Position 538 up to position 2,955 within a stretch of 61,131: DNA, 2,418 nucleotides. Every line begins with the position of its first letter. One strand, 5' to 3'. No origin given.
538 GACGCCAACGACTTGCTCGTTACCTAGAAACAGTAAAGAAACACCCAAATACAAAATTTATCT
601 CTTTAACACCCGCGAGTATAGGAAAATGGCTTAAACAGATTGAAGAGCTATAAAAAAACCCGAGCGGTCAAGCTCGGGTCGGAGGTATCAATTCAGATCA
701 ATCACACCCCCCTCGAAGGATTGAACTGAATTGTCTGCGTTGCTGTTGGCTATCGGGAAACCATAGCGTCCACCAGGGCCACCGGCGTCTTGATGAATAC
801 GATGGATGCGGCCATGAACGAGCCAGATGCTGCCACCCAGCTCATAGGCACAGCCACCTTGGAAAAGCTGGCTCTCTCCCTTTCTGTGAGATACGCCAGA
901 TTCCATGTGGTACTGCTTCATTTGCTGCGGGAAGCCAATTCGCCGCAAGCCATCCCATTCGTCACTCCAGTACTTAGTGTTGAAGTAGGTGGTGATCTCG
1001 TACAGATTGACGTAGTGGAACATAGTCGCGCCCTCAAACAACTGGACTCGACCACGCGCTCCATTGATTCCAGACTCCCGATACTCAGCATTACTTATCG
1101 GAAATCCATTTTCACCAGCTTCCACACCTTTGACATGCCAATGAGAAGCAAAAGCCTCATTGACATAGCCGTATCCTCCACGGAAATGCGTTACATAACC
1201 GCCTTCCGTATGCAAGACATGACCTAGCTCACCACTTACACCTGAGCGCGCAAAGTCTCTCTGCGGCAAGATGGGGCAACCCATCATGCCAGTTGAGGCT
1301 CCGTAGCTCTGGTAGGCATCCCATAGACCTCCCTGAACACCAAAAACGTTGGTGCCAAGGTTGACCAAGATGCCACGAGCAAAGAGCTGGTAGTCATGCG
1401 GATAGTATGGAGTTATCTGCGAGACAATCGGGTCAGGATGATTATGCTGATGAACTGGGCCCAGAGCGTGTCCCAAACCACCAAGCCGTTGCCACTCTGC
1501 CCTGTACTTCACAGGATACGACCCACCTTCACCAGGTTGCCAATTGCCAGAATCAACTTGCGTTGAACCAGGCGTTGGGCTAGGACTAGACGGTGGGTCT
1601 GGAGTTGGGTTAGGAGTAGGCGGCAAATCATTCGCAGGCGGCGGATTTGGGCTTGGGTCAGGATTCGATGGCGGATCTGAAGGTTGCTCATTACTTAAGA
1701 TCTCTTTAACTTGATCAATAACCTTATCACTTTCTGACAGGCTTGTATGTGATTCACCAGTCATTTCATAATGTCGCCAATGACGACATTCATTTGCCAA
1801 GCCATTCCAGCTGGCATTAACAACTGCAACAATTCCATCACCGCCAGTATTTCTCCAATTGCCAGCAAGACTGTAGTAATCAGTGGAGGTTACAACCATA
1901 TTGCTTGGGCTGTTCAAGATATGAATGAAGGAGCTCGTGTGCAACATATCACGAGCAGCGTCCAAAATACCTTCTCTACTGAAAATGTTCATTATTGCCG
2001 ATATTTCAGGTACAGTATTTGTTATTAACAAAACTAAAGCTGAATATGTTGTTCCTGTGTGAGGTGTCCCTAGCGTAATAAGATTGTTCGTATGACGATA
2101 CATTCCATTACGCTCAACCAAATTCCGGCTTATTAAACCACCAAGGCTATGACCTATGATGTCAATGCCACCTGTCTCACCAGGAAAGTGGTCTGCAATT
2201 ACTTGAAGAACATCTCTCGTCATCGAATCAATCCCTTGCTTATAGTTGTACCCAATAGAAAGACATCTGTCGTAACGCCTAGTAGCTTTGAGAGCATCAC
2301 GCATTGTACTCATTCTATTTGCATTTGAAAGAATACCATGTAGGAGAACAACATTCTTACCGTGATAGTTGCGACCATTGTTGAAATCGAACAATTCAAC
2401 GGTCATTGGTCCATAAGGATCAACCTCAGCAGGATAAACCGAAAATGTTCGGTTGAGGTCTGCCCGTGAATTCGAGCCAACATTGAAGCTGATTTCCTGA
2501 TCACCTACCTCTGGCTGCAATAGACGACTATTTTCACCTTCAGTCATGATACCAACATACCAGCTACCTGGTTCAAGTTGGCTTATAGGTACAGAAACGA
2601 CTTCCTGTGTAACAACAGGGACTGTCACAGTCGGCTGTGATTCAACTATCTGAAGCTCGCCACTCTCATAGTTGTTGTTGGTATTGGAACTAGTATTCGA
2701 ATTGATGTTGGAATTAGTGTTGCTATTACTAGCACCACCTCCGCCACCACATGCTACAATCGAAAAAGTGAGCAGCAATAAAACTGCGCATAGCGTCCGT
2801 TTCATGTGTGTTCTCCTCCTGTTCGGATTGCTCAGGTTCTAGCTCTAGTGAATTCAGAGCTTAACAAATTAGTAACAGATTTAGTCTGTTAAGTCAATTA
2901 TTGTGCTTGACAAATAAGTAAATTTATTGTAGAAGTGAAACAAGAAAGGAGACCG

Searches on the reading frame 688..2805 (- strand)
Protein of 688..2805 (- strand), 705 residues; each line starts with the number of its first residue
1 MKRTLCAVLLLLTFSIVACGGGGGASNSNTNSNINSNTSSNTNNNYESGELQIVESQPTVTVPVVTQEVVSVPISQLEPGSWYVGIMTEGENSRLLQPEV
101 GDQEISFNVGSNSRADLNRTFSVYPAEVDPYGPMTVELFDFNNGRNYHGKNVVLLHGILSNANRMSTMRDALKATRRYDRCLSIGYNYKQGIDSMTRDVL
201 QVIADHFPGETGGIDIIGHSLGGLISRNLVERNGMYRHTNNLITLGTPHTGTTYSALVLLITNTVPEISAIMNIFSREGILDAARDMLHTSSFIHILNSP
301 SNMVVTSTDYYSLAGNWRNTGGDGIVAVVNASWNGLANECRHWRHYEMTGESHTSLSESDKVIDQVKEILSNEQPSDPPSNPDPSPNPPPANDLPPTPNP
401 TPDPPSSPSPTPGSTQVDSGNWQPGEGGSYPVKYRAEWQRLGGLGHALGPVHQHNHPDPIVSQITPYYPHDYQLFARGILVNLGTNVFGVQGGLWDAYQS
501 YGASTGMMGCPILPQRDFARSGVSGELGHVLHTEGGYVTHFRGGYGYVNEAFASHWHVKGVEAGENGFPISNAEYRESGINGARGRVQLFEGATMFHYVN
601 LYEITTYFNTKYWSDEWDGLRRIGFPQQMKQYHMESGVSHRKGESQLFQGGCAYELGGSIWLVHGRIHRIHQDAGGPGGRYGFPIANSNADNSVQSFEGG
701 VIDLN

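Call 34: search_protein_families(library=pfam, proteins=[window:688-2805:-], max_evalue=0.00001)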
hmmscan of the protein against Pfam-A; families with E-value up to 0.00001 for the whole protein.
window:688-2805:- (705 aa): 4 families
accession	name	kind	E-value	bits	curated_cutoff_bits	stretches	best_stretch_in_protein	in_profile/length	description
PF05057.20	DUF676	-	1.8e-12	47.7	20.3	1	152-261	8-137/217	Putative serine esterase (DUF676)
PF02089.21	Palm_thioest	-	5.2e-12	46.4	26.8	1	152-256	2-117/254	Palmitoyl protein thioesterase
PF07819.20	PGAP1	-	3.5e-07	30.6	24.3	1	210-317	89-191/233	PGAP1-like alpha/beta domain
PF24096.1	DUF7379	-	5.2e-06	27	33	1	154-255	3-118/191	Domain of unknown function (DUF7379)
